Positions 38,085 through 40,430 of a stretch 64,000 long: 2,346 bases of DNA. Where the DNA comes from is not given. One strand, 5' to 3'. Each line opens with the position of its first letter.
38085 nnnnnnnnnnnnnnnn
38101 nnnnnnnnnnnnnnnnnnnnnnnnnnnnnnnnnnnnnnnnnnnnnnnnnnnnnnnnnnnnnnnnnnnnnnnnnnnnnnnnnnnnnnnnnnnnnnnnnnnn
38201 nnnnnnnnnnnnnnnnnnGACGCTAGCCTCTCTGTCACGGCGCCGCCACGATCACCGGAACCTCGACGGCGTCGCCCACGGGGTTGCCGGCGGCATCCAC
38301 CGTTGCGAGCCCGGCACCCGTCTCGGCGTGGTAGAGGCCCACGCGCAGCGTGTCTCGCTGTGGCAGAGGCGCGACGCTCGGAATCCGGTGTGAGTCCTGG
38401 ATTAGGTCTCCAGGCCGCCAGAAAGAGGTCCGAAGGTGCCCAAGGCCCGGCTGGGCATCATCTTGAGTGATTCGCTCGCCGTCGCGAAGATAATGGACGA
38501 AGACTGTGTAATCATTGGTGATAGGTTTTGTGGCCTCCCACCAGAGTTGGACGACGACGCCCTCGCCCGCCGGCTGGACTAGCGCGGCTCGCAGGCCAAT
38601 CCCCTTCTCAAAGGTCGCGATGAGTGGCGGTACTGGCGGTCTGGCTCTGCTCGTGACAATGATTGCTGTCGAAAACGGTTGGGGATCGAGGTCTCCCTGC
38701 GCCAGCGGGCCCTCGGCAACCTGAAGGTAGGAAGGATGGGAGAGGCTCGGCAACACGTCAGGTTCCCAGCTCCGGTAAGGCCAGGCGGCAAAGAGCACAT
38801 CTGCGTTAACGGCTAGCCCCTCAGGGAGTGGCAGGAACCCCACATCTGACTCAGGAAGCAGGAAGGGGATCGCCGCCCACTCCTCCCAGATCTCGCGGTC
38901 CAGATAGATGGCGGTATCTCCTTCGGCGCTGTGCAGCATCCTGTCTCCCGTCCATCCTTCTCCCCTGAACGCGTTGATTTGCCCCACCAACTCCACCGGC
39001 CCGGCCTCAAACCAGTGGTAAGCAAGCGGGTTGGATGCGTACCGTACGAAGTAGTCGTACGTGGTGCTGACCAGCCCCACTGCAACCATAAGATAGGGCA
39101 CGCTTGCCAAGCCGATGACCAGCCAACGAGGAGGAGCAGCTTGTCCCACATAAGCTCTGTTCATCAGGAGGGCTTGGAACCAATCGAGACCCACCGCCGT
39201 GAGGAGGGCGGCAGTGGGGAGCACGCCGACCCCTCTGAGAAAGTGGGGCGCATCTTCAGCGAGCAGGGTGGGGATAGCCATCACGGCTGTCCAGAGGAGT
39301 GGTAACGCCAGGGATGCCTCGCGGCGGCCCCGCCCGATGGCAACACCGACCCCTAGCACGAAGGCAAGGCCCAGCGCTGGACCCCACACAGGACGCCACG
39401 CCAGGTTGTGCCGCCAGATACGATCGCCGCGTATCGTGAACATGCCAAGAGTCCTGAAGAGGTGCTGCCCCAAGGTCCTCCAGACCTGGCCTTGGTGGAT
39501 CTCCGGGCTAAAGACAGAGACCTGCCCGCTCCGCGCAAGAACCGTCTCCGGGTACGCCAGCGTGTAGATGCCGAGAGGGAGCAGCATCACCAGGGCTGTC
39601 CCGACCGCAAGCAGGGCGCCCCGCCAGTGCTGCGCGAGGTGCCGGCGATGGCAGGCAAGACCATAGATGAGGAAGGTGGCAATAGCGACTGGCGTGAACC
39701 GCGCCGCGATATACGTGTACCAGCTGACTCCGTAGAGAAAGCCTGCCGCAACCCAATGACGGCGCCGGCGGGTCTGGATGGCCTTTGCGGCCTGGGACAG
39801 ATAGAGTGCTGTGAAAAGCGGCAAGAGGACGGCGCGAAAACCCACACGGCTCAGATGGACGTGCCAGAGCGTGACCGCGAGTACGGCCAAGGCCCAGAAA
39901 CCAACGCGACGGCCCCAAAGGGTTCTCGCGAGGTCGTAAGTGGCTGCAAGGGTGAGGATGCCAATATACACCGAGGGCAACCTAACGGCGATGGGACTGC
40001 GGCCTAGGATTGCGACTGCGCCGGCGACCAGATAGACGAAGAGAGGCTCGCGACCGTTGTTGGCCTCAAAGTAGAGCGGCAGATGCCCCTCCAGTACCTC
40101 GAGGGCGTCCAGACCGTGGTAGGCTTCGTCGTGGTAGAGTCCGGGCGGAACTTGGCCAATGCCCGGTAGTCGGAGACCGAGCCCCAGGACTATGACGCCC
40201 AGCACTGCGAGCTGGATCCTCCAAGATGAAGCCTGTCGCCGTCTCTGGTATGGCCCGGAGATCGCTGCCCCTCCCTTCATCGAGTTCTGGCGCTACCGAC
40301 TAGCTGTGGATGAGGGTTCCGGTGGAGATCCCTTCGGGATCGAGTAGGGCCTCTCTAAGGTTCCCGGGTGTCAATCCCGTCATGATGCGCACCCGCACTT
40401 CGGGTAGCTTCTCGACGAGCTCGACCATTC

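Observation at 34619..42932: Operon coupling isoprenoid-phosphate supply, a DPPR-synthase-like UbiA enzyme and two GT-C type glycosyltransferases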

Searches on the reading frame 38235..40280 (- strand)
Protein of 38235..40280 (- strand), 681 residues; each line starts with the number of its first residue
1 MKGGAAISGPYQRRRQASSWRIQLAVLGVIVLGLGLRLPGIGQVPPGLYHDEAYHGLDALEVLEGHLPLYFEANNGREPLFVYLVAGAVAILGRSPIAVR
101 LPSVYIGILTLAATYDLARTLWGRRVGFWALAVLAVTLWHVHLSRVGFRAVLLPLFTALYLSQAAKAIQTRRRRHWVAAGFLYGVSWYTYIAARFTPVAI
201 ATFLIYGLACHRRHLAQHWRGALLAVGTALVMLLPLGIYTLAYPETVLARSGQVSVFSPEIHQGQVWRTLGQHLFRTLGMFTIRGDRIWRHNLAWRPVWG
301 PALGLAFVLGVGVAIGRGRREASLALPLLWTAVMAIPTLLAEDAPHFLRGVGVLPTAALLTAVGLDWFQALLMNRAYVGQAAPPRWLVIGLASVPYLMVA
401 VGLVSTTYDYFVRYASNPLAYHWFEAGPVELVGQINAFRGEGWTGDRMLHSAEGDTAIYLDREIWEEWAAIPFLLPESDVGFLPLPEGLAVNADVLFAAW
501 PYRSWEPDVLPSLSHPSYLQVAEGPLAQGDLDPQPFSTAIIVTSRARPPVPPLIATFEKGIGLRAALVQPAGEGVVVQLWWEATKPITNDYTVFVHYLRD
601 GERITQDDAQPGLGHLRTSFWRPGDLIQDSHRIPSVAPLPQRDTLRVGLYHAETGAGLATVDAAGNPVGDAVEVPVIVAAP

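Call 5: search_protein_families(library=pfam, proteins=[window:38235-40280:-], max_evalue=0.01)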
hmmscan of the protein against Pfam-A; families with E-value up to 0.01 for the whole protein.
window:38235-40280:- (681 aa): 1 family
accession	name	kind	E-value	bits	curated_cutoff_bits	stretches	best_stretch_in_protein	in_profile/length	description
PF13231.12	PMT_2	-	4.1e-13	50.3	26.1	1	79-237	4-158/160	Dolichyl-phosphate-mannose-protein mannosyltransferase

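Call 6: search_protein_families(library=ncbifam, proteins=[window:38235-40280:-], max_evalue=0.01)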
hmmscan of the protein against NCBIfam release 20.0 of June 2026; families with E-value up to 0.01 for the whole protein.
window:38235-40280:- (681 aa): 0 families

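Call 17: search_solved_structures(query=window:38235-40280:-, max_evalue=1, show_alignments=2)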
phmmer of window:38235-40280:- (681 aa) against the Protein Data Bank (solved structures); distinct sequences matched with E-value up to 1: 0.

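Call 34: find_homologous_proteins(query=window:38235-40280:-, max_evalue=0.00001)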
Query window:38235-40280:- (681 aa): 1331 proteins with E <= 0.00001 among 8000 candidates; the best 120 are listed.
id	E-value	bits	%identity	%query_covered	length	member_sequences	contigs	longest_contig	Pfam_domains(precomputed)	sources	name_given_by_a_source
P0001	0.0e+0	1483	100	96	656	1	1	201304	PF13231.13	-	-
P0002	1.2e-287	974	65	99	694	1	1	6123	PF13231.13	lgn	-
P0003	3.7e-274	930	64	98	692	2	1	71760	PF13231.13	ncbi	ncbi:MAG: glycosyltransferase family 39 protein [Anaerolineae bacterium]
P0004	1.3e-265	901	61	94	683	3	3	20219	PF13231.13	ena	-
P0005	1.6e-264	898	60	94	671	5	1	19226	PF13231.13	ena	-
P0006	2.0e-264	897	62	94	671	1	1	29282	PF13231.13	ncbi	-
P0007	6.3e-264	896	62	94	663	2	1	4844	PF13231.13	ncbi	-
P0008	7.5e-262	889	62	94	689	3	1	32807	PF13231.13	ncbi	-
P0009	1.1e-261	888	59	98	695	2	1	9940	PF13231.13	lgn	-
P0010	3.2e-261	887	60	94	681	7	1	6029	PF02366.25,PF13231.13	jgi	-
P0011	3.7e-260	883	59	94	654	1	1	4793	PF13231.13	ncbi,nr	ncbi:MAG: glycosyltransferase family 39 protein [Anaerolineae bacterium]|nr:glycosyltransferase fami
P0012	5.2e-260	883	60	98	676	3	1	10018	PF13231.13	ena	-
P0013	1.1e-259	882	59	99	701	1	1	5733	PF13231.13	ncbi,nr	ncbi:MAG: glycosyltransferase family 39 protein [Anaerolineae bacterium]|nr:glycosyltransferase fami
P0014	1.9e-259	881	61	95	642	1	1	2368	PF13231.13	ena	-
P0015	3.3e-259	880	59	94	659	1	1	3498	PF13231.13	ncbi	-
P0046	2.0e-246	838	54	94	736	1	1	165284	PF13231.13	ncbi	-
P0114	3.0e-194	665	51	96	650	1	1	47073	PF13231.13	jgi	jgi:4-amino-4-deoxy-L-arabinose transferase-like glycosyltransferase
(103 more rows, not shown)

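Call 48: predict_structure(alignment_id=A1)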
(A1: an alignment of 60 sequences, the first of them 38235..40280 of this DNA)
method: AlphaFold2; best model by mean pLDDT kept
length: 681 residues; sequences in the alignment: 60
mean_pLDDT: 88.7   pTM: 0.88
mean pLDDT of the five models: 88.7, 87.7, 87.1, 86.3, 85.8
residues with pLDDT >= 90: 461; 70-90: 159; 50-70: 42; < 50: 19
segments of 3 or more residues with pLDDT < 50: 1-13, 289-294
pLDDT, mean of each block of 10 residues (from residue 1): 42 59 86 70 74 93 91 76 96 93 90 95 95 86 73 93 96 97 92 85 96 95 97 92 80 75 92 89 66 63 95 96 95 89 64 87 97 89 91 95 86 78 89 96 93 85 95 95 87 91 95 94 90 89 95 96 97 95 97 98 97 96 97 95 98 97 95 94 60
secondary structure, 60 per line:
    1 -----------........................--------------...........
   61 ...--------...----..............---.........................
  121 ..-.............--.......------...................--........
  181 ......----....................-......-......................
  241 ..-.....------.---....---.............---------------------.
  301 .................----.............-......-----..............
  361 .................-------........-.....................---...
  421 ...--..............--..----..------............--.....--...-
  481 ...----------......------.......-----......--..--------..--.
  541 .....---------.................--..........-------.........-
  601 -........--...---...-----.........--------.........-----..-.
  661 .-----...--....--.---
elements in order: H12-35 H50-63 H79-92 H96-122 H124-136 H139-145 H152-170 H173-186 H191-210 H212-217 H219-242 H244-248 H259-262 H266-278 H300-317 H322-334 H336-340 H347-377 H385-392 H394-414 H418-423 H426-439 E456-461 H462-467 H470-474 E481-483 E494-499 H506-512 E518-523 E540-545 E555-557 E561-571 E574-583 E591-599 E602-609 E626-634 E643-651 E667-669 E672-675

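Call 51: fold_search(model_id=the predicted structure, library=pdb)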
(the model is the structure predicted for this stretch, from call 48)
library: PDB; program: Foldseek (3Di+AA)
matches with E <= 10: 1306; with E <= 0.001: 24
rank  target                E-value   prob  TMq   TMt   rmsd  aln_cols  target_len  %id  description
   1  5ezm                  5.1e-09  1.00  0.44  0.54  12.6       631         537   14  Crystal Structure of ArnT from Cupriavidus metallidurans in the apo state (released 2016-02-17)
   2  3wak                  1.9e-08  1.00  0.42  0.34  12.8       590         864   14  Crystal structure of the Archaeoglobus fulgidus oligosaccharyltransferase (O29867_ARCFU) in the apo form (released 2013-10-30)
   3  5f15                  3.3e-08  1.00  0.45  0.55  11.9       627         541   13  Crystal Structure of ArnT from Cupriavidus metallidurans bound to Undecaprenyl phosphate (released 2016-02-17)
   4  7e9s_A                4.5e-08  1.00  0.44  0.35  15.1       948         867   11  Archaeal oligosaccharyltransferase AglB from Archaeoglobus fulgidus in complex with an inhibitory peptide and a dolich (released 2021-09-08)
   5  5gmy_A                1.5e-07  1.00  0.41  0.34  16.3       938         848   10  Crystal structure of the Archaeoglobus fulgidus oligosaccharyltransferase (O29867_ARCFU) tethered with an acceptor pep (released 2017-02-01)
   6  3waj                  1.8e-07  1.00  0.42  0.37  15.5       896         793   10  Crystal structure of the Archaeoglobus fulgidus oligosaccharyltransferase (O29867_ARCFU) complex with Zn and sulfate (released 2013-10-30)
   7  9s6t_A                1.5e-06  1.00  0.40  0.52  10.2       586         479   14  Ternary cryo-EM structure of chicken ALG12 with Dol25-PP-GlcNAc2Man7, Dol25-P-Man, and Fab (released 2026-03-18)
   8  5ogl_A                2.5e-06  1.00  0.41  0.40  12.2       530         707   16  Structure of bacterial oligosaccharyltransferase PglB in complex with an acceptor peptide and an lipid-linked oligosac (released 2017-10-25)
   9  6gxc_A                3.8e-06  1.00  0.41  0.40  12.2       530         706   16  Bacterial oligosaccharyltransferase PglB in complex with an inhibitory peptide and a reactive lipid-linked oligosaccha (released 2018-11-14)
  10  8age_A                4.1e-06  1.00  0.40  0.42  10.6       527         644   12  Structure of yeast oligosaccharylransferase complex with acceptor peptide bound (released 2022-12-07)
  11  9s6s_A                4.9e-06  1.00  0.41  0.49   9.6       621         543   13  Ternary cryo-EM structure of human ALG9 with Dol25-PP-GlcNAc2Man6, Dol25-P-Man and Fab (released 2026-03-18)
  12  6ftg_5                5.6e-06  1.00  0.41  0.43  14.3       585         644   13  Subtomogram average of OST-containing ribosome-translocon complexes from canine rough microsomal membranes (released 2018-03-21)
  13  8b6l_I                8.3e-06  1.00  0.45  0.45   8.5       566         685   11  Subtomogram average of the human Sec61-TRAP-OSTA-translocon (released 2022-12-07)
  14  8agb_A                8.3e-06  1.00  0.43  0.45  11.7       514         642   12  Structure of yeast oligosaccharylransferase complex with lipid-linked oligosaccharide bound (released 2022-12-07)
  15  6s7t_A                9.5e-06  1.00  0.40  0.39   9.2       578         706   12  Cryo-EM structure of human oligosaccharyltransferase complex OST-B (released 2019-12-18)
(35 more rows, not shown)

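Call 53: find_encoding_contigs(protein=P0046, flank=10000, max_places=2)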
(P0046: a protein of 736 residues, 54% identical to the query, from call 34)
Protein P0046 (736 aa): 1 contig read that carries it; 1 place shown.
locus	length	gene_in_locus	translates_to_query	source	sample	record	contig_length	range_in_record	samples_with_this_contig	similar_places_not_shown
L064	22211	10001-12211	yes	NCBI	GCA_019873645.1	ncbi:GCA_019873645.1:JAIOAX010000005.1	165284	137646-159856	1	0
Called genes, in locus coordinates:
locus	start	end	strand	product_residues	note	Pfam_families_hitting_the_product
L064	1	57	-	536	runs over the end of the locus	PF00890:FAD_binding_2, PF01134:GIDA (weak), PF01266:DAO, PF01494:FAD_binding_3 (weak), PF01593:Amino_oxidase, PF07992:Pyr_redox_2 (weak), PF12831:FAD_oxidored, PF13450:NAD_binding_8, +1 more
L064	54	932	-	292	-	PF00106:adh_short, PF08659:KR, PF13561:adh_short_C2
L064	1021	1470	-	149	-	PF12680:SnoaL_2, PF10184:DUF2358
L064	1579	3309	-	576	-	PF00069:Pkinase, PF07714:PK_Tyr_Ser-Thr, PF01636:APH (faint)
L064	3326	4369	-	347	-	PF05496:RuvB_N, PF00004:AAA, PF07728:AAA_5 (weak), PF17864:AAA_lid_4, PF05491:WHD_RuvB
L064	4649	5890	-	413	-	PF10648:Gmad2, PF10646:Germane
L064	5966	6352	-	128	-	-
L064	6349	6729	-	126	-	PF18929:DUF5678 (weak)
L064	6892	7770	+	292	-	PF01040:UbiA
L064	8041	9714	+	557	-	PF09972:DUF2207, PF20990:DUF2207_C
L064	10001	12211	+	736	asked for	PF13231:PMT_2 (weak)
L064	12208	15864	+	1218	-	PF10131:PTPS_related (weak)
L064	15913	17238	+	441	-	PF00232:Glyco_hydro_1, PF00150:Cellulase (weak)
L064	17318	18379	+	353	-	PF02547:Queuosine_synth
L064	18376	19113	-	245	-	PF00899:ThiF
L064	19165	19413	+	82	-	-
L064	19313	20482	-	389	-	PF04519:Bactofilin, PF26514:DUF8173 (weak)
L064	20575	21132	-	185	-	PF13490:zf-HC2 (weak)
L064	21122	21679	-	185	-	PF07638:Sigma70_ECF (faint), PF04542:Sigma70_r2, PF08281:Sigma70_r4_2, PF04545:Sigma70_r4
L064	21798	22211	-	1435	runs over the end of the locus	PF04997:RNA_pol_Rpb1_1, PF00623:RNA_pol_Rpb1_2, PF04983:RNA_pol_Rpb1_3, PF05000:RNA_pol_Rpb1_4 (weak), PF04998:RNA_pol_Rpb1_5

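Call 54: find_encoding_contigs(protein=P0114, flank=10000, max_places=2)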
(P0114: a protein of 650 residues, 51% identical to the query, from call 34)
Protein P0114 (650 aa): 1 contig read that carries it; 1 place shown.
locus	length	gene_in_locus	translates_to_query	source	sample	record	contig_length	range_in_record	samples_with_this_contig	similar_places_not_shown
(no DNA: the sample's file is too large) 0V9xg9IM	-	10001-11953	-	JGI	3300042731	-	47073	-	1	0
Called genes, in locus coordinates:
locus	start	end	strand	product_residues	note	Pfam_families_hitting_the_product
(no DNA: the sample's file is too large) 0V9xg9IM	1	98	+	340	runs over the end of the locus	-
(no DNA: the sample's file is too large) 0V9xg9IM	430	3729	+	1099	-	PF00211:Guanylate_cyc, PF07719:TPR_2 (faint), PF13424:TPR_12 (faint), PF13432:TPR_16 (faint), PF13191:AAA_16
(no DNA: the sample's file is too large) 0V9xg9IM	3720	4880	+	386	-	PF13439:Glyco_transf_4, PF13579:Glyco_trans_4_4, PF00534:Glycos_transf_1, PF13692:Glyco_trans_1_4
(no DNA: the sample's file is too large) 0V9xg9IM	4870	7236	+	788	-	PF13231:PMT_2 (weak)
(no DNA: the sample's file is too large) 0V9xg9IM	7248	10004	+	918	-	-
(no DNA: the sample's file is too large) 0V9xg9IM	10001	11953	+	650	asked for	PF13231:PMT_2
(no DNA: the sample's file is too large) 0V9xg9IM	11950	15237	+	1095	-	PF10131:PTPS_related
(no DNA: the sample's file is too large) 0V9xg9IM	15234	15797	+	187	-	-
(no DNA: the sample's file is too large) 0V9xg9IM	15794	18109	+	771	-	PF13231:PMT_2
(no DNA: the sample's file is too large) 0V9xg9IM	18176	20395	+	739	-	PF23139:OB_YrrC, PF14520:HHH_5, PF14490:HHH_RecD2, PF13086:AAA_11 (weak), PF13245:AAA_19, PF13604:AAA_30, PF18335:SH3_13, PF13538:UvrD_C_2, +4 more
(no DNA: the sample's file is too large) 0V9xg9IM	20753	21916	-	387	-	PF03193:RsgA_GTPase (faint), PF00350:Dynamin_N (faint), PF01926:MMR_HSR1, PF02421:FeoB_N, PF00009:GTP_EFTU, PF05128:DUF697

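Call 77: search_solved_structures(query=A1, max_evalue=1)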
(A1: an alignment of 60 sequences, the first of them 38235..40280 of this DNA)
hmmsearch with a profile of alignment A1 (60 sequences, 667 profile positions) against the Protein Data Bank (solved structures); distinct sequences matched with E-value up to 1: 0.
